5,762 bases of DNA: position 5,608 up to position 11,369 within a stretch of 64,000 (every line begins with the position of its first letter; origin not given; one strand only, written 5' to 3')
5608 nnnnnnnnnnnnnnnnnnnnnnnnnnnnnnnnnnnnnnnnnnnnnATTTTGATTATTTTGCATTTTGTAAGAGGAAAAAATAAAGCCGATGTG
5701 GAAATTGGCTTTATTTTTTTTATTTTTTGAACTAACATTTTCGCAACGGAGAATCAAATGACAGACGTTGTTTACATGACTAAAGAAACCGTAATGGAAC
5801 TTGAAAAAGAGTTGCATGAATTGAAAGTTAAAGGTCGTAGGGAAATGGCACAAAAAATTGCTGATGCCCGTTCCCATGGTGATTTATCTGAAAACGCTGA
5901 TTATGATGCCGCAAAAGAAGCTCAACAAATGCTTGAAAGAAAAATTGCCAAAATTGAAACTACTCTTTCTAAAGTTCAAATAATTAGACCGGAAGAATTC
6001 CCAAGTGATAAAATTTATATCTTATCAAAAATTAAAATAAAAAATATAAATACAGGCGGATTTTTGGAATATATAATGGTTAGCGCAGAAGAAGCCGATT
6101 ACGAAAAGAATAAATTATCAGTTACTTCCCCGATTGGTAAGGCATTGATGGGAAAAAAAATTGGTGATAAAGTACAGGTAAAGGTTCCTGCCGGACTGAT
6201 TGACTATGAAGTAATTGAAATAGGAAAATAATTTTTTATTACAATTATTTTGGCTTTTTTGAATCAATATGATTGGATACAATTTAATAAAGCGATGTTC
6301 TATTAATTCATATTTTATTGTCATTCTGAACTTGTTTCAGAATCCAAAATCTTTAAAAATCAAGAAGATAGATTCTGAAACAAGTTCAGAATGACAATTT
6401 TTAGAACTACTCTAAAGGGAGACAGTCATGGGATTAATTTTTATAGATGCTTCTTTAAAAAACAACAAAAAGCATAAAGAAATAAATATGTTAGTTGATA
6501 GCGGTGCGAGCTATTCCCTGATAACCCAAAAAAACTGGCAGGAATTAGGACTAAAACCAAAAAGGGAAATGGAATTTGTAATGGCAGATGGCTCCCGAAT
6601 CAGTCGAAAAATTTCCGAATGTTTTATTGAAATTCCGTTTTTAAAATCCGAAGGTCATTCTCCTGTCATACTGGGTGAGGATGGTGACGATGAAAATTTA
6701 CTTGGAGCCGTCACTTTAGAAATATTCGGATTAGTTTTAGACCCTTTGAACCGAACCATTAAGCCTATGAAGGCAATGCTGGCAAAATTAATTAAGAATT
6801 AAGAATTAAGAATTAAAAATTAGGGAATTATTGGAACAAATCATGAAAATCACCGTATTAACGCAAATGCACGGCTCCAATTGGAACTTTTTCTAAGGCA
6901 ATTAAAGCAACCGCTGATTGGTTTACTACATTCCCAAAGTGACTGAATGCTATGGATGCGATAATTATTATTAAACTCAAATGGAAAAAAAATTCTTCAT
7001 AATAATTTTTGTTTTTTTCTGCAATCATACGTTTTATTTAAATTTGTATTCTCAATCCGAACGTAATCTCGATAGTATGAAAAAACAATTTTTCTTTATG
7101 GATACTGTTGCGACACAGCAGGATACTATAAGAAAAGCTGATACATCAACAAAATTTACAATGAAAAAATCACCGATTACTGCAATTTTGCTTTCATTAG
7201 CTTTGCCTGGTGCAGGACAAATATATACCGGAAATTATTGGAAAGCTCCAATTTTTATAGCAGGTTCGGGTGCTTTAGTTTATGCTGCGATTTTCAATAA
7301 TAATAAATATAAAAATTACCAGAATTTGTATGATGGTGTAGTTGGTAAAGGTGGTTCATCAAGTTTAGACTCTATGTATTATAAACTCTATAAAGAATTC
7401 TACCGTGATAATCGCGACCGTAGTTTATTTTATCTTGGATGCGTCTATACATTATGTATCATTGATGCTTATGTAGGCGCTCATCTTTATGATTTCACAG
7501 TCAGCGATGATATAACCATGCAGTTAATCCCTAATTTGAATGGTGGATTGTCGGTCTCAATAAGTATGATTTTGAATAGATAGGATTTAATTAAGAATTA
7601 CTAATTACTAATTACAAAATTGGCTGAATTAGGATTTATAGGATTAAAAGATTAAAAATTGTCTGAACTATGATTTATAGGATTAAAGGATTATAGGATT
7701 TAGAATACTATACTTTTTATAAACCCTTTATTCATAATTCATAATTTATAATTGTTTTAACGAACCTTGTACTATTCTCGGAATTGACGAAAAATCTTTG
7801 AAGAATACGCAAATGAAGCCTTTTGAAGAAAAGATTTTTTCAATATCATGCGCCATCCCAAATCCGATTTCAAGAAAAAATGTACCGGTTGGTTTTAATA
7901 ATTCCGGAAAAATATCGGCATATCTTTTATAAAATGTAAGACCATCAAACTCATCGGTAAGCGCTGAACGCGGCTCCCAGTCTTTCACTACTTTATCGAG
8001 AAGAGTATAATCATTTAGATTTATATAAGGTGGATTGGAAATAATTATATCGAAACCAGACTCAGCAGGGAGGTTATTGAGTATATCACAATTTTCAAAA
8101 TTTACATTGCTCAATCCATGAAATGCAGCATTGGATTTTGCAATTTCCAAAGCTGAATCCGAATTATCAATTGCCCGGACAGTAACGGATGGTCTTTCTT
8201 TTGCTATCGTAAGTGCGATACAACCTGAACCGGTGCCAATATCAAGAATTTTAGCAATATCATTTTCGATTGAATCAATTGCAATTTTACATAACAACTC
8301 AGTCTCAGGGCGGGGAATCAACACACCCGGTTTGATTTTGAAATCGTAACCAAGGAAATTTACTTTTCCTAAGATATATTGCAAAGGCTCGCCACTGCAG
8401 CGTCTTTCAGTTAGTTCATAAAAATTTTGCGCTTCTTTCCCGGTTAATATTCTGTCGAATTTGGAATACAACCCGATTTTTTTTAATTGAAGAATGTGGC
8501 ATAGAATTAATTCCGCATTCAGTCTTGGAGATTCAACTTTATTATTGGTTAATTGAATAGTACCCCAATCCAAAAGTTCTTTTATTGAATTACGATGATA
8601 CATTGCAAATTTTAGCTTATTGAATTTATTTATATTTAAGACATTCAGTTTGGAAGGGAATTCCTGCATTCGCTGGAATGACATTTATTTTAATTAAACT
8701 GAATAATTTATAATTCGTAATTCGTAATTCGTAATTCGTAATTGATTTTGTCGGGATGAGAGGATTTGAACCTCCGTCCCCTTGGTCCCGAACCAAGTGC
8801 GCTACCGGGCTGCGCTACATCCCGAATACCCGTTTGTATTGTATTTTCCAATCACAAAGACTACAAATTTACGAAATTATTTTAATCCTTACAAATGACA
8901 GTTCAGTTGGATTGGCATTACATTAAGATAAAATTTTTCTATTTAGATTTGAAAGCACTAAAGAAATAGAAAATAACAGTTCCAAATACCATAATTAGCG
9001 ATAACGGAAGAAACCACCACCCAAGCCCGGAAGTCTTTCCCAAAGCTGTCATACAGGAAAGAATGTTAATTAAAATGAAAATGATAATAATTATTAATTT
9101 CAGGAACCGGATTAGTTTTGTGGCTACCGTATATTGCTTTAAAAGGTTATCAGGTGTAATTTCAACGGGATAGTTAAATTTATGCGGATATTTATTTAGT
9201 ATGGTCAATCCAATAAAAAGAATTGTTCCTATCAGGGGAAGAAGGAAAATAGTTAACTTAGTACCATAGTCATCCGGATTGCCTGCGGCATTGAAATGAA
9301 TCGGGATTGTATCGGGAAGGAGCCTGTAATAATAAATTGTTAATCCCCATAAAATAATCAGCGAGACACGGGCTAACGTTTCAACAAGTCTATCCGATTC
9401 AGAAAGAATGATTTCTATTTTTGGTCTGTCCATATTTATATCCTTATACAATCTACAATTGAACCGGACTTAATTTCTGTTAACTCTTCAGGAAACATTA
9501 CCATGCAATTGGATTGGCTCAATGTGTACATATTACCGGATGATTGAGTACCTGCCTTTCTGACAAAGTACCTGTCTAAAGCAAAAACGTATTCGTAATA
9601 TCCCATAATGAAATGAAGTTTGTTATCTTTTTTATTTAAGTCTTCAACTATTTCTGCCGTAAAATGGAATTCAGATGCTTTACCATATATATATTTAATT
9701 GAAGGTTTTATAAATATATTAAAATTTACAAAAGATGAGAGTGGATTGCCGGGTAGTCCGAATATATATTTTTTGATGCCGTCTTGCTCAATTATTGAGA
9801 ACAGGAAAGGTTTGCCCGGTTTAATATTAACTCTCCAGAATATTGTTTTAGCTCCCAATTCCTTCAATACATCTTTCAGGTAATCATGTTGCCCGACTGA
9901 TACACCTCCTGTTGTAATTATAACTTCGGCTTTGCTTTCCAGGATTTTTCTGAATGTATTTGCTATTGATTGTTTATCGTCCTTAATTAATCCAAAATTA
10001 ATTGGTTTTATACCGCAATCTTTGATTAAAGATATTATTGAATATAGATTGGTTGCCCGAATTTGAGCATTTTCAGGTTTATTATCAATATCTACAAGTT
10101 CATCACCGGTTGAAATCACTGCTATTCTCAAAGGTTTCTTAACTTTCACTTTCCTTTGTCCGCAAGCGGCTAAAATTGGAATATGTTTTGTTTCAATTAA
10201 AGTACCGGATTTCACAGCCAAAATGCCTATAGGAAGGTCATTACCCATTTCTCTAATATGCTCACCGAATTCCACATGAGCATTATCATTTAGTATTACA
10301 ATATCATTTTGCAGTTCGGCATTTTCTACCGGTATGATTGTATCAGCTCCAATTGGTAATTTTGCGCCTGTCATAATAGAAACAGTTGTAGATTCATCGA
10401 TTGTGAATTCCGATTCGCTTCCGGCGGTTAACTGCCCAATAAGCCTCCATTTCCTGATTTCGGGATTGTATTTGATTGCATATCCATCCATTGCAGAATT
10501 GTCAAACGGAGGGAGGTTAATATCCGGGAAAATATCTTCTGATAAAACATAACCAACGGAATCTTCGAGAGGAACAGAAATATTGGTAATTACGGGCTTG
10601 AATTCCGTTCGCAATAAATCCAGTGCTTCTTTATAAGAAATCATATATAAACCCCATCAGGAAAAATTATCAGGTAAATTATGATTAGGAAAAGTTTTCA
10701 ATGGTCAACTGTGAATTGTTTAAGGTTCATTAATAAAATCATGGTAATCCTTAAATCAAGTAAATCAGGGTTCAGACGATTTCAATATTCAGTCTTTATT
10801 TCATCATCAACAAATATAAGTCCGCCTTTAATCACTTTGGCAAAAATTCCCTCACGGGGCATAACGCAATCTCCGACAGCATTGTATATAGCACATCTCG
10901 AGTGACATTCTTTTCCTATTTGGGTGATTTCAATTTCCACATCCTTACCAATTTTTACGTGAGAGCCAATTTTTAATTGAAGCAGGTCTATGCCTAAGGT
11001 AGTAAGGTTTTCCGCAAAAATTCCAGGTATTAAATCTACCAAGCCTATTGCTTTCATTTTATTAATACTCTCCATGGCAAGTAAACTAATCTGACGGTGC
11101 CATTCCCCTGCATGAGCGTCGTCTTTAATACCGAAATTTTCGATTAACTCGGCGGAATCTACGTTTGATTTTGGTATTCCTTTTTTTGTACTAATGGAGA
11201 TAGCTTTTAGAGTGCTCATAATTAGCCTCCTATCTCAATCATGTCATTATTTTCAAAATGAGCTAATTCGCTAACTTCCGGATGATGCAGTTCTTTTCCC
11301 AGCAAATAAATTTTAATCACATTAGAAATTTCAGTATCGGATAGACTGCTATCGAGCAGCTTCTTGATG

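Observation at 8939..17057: Molybdoenzyme with both a twin-arginine signal and a T9SS C-terminal sorting domain, in an operon without a membrane anchor: candidate surface-displayed terminal reductase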

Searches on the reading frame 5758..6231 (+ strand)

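Call 28: search_protein_families(library=pfam, proteins=[window:5758-6231:+], max_evalue=0.0001)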
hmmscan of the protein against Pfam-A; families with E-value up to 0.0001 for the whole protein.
window:5758-6231:+ (157 aa): 2 families
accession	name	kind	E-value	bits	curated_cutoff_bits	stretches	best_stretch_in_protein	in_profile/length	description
PF03449.20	GreA_GreB_N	-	3.9e-25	88.3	24.5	1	5-75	1-71/71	Transcription elongation factor, N-terminal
PF01272.25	GreA_GreB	-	1.5e-22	79.8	26.9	1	82-155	2-75/77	Transcription elongation factor, GreA/GreB, C-term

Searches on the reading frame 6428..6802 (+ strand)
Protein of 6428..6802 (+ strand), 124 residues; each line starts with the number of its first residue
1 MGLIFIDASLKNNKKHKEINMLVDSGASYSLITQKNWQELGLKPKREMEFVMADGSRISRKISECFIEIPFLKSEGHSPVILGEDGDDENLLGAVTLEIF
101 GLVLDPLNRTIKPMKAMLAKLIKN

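Call 28: search_protein_families(library=pfam, proteins=[window:6428-6802:+], max_evalue=0.0001)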
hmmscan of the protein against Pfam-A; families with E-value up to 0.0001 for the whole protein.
window:6428-6802:+ (124 aa): 2 families
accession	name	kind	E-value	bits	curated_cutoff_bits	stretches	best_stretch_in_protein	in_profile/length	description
PF13975.11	gag-asp_proteas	-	1.3e-08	35.8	28.2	1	17-97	8-90/92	gag-polyprotein putative aspartyl protease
PF13650.11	Asp_protease_2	-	5.8e-08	33.8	24.3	1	17-93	8-87/90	Aspartyl protease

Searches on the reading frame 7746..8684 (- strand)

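Call 5: search_protein_families(library=pfam, proteins=[window:7746-8684:-], max_evalue=0.01)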
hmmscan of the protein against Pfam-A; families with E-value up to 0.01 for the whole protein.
window:7746-8684:- (312 aa): 20 families
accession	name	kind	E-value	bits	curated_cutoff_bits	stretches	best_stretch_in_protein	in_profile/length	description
PF17827.6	PrmC_N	-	3.2e-21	76.1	23.4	1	36-106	1-71/71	PrmC N-terminal domain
PF13847.12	Methyltransf_31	-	2.8e-18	66.4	27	1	144-270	5-108/145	Methyltransferase domain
PF05175.20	MTS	-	1.6e-16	60.9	23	1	136-224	24-112/170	Methyltransferase small domain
PF13649.12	Methyltransf_25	-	4.7e-12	46.9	27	1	146-217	1-71/97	Methyltransferase domain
PF06325.19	PrmA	-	2e-09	37.8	22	1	128-217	147-233/296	Ribosomal protein L11 methyltransferase (PrmA)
PF08242.18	Methyltransf_12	-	5.9e-07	30.6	30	1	147-217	1-72/98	Methyltransferase domain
PF08241.18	Methyltransf_11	-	1.2e-05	26.3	21.2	1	147-217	1-67/95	Methyltransferase domain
PF01170.24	UPF0020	-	2e-05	24.8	22.3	1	161-220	71-131/197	RMKL-like, methyltransferase domain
PF07669.17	Eco57I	-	2.2e-05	25.1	25.3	1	180-227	51-91/171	Eco57I restriction-modification methylase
PF02390.23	Methyltransf_4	-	0.0001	22.3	24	1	146-206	5-65/173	Putative methyltransferase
PF03602.21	Cons_hypoth95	-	0.00014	22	24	1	133-225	30-128/182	Conserved hypothetical protein 95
PF01135.25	PCMT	-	0.00032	21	20.3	1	142-215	73-147/210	Protein-L-isoaspartate(D-aspartate) O-methyltransferase (PCMT)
PF01209.24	Ubie_methyltran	-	0.0023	17.8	20.1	1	143-214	48-120/233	ubiE/COQ5 methyltransferase family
PF24675.1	NpmA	-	0.0027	17.5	60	1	146-194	27-79/214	16S rRNA (adenine(1408)-N(1))-methyltransferase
PF09445.16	Methyltransf_15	-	0.0029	17.6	22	1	145-219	3-80/165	RNA cap guanine-N2 methyltransferase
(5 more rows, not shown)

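Call 6: search_protein_families(library=ncbifam, proteins=[window:7746-8684:-], max_evalue=0.01)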
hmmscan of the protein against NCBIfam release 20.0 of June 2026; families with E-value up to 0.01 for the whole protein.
window:7746-8684:- (312 aa): 51 families (the best 25 are shown)
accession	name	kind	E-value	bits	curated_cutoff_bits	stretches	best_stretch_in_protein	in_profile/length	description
TIGR03534.1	RF_mod_PrmC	equivalog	1.2e-76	257.5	199.1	1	57-305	2-252/253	peptide chain release factor N(5)-glutamine methyltransferase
TIGR00536.1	hemK_fam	subfamily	7.5e-67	225.4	115.5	1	33-303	2-276/286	HemK family protein methyltransferase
NF002421.0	PRK01544.1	equivalog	3.9e-41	141.4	567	2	140-309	136-306/524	bifunctional peptide chain release factor N(5)-glutamine methyltransferase PrmC/tRNA (guanosine(46)-N7)-methyltransferase TrmB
TIGR03533.1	L3_gln_methyl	equivalog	3.9e-40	138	229.7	1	51-287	27-264/284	50S ribosomal protein L3 N(5)-glutamine methyltransferase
TIGR03704.1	PrmC_rel_meth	equivalog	2.8e-31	108.9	248.8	1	81-292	23-235/251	putative protein N(5)-glutamine methyltransferase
NF011529.0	PRK14968.1-3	equivalog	1.1e-19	70.7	162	1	111-268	6-151/198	putative methyltransferase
NF011530.0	PRK14968.1-4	equivalog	3.1e-14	52.8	243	1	121-292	19-177/202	putative methyltransferase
TIGR00537.1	hemK_rel_arch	hypoth_equivalog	2.3e-12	47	87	1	128-269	7-136/179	HemK2/MTQ2 family protein methyltransferase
NF011527.0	PRK14968.1-1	equivalog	8.2e-11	42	242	1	121-290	14-169/192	putative methyltransferase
NF001785.0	PRK00517.2-2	equivalog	1.1e-10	41.1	188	1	137-231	140-227/282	50S ribosomal protein L11 methyltransferase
NF047853.1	tRm6a37MtseTrmN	equivalog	6.7e-10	39.1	350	1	142-222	43-126/244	tRNA(1)(Val) (adenine(37)-N(6))-methyltransferase TrmN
TIGR01983.1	UbiG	equivalog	8.1e-10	38.4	102.95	1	143-216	50-122/228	bifunctional 2-polyprenyl-6-hydroxyphenol methylase/3-demethylubiquinol 3-O-methyltransferase UbiG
NF011528.0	PRK14968.1-2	equivalog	2.4e-09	37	171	1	108-227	7-124/205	putative methyltransferase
NF006138.0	PRK08287.1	equivalog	5.2e-09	36.2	210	1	134-199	22-88/189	decarboxylating cobalt-precorrin-6B (C(15))-methyltransferase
TIGR02469.1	CbiT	equivalog_domain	7e-09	36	78.3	1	143-202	21-79/124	precorrin-6Y C5,15-methyltransferase (decarboxylating) subunit CbiT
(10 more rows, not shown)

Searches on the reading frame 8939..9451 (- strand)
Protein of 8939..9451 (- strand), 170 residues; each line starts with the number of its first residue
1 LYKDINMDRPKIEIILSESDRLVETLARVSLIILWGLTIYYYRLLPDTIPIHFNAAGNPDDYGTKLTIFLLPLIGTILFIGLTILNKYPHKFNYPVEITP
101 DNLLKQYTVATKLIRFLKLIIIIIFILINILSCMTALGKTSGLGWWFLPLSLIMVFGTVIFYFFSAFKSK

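Call 5: search_protein_families(library=pfam, proteins=[window:8939-9451:-], max_evalue=0.01)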
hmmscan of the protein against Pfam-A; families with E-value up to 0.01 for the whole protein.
window:8939-9451:- (170 aa): 2 families
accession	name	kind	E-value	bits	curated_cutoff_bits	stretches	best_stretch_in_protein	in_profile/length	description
PF07853.16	DUF1648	-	9.5e-17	60.8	28.7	1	31-75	3-48/49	Domain of unknown function (DUF1648)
PF10269.14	Tmemb_185A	-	0.0037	17.4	23.1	1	64-164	83-183/252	Transmembrane Fragile-X-F protein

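Call 6: search_protein_families(library=ncbifam, proteins=[window:8939-9451:-], max_evalue=0.01)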
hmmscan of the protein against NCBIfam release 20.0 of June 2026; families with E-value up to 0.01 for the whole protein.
window:8939-9451:- (170 aa): 0 families

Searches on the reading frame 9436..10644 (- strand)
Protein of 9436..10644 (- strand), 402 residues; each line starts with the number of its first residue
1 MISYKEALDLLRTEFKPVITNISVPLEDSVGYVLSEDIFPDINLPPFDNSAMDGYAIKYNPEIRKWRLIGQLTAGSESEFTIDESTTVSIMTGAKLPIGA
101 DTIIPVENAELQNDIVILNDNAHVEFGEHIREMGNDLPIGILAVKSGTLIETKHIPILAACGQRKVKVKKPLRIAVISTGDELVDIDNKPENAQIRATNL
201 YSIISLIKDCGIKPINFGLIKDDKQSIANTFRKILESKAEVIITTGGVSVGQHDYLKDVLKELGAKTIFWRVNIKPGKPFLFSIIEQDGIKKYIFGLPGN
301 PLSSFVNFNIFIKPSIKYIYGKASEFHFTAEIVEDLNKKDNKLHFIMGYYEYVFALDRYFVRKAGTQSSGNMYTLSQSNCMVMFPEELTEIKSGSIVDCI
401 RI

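Call 5: search_protein_families(library=pfam, proteins=[window:9436-10644:-], max_evalue=0.01)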
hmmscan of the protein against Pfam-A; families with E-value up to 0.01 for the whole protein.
window:9436-10644:- (402 aa): 3 families
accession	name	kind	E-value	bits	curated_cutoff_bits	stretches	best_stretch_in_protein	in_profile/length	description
PF03453.22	MoeA_N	-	9.6e-36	123.3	30.8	1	2-162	1-160/160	MoeA N-terminal region (domain I and II)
PF00994.29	MoCF_biosynth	-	2e-29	102.6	26.6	1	175-317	1-143/144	Probable molybdopterin binding domain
PF03454.20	MoeA_C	-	2.5e-07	31.3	22.1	1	334-400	6-70/72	MoeA C-terminal region (domain IV)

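Call 6: search_protein_families(library=ncbifam, proteins=[window:9436-10644:-], max_evalue=0.01)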
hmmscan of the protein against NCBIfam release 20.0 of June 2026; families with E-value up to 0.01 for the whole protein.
window:9436-10644:- (402 aa): 9 families
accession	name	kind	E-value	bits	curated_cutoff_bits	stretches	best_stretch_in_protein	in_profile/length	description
NF007960.1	PRK10680.1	equivalog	4.9e-105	351.6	440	1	3-399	2-398/401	molybdopterin molybdotransferase MoeA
NF011060.0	PRK14491.1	equivalog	5.9e-88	295.8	532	1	2-398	200-590/598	bifunctional molybdopterin-guanine dinucleotide biosynthesis adaptor protein MobB/molybdopterin molybdotransferase MoeA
NF045515.2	Glp_gephyrin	equivalog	2e-86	290.3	475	1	19-401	17-402/403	molybdotransferase-like divisome protein Glp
NF011068.0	PRK14498.1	equivalog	1.4e-77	261.2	534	1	2-398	10-406/647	molybdopterin biosynthesis protein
NF050098.1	MoeA_actino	exception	2.5e-73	247.1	560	1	21-400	19-398/400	molybdopterin molybdotransferase MoeA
NF011067.0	PRK14497.1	equivalog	3.1e-65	220.8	536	1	3-333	12-339/546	putative molybdopterin biosynthesis protein MoeA/unknown domain fusion protein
TIGR00177.1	molyb_syn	domain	2.6e-28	98.8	85.35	1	172-314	2-148/148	molybdenum cofactor synthesis domain-containing protein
NF002947.1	PRK03604.1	equivalog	1e-05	24.9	285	1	202-267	169-234/301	bifunctional molybdenum cofactor biosynthesis protein MoaC/MoaB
NF002291.0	PRK01215.1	equivalog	0.0027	16.8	293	1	207-253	32-77/264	nicotinamide mononucleotide deamidase-related protein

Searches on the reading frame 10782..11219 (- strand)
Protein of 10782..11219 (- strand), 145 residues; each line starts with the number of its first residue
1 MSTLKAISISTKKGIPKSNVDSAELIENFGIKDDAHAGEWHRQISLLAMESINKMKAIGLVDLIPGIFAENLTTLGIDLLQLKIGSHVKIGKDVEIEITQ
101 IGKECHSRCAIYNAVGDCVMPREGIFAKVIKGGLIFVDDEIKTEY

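Call 5: search_protein_families(library=pfam, proteins=[window:10782-11219:-], max_evalue=0.01)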
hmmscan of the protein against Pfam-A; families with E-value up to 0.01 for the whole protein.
window:10782-11219:- (145 aa): 1 family
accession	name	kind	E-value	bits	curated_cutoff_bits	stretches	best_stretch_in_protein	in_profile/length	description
PF03473.23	MOSC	-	4.3e-09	36.9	22.7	1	34-141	2-119/120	MOSC domain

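Call 6: search_protein_families(library=ncbifam, proteins=[window:10782-11219:-], max_evalue=0.01)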
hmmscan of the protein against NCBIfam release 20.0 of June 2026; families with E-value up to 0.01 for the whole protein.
window:10782-11219:- (145 aa): 1 family
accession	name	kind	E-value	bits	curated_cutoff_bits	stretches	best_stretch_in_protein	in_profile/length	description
NF011069.0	PRK14499.1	equivalog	1.9e-59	201.3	457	1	3-142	164-304/308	cyclic pyranopterin monophosphate synthase MoaC/MOSC-domain-containing protein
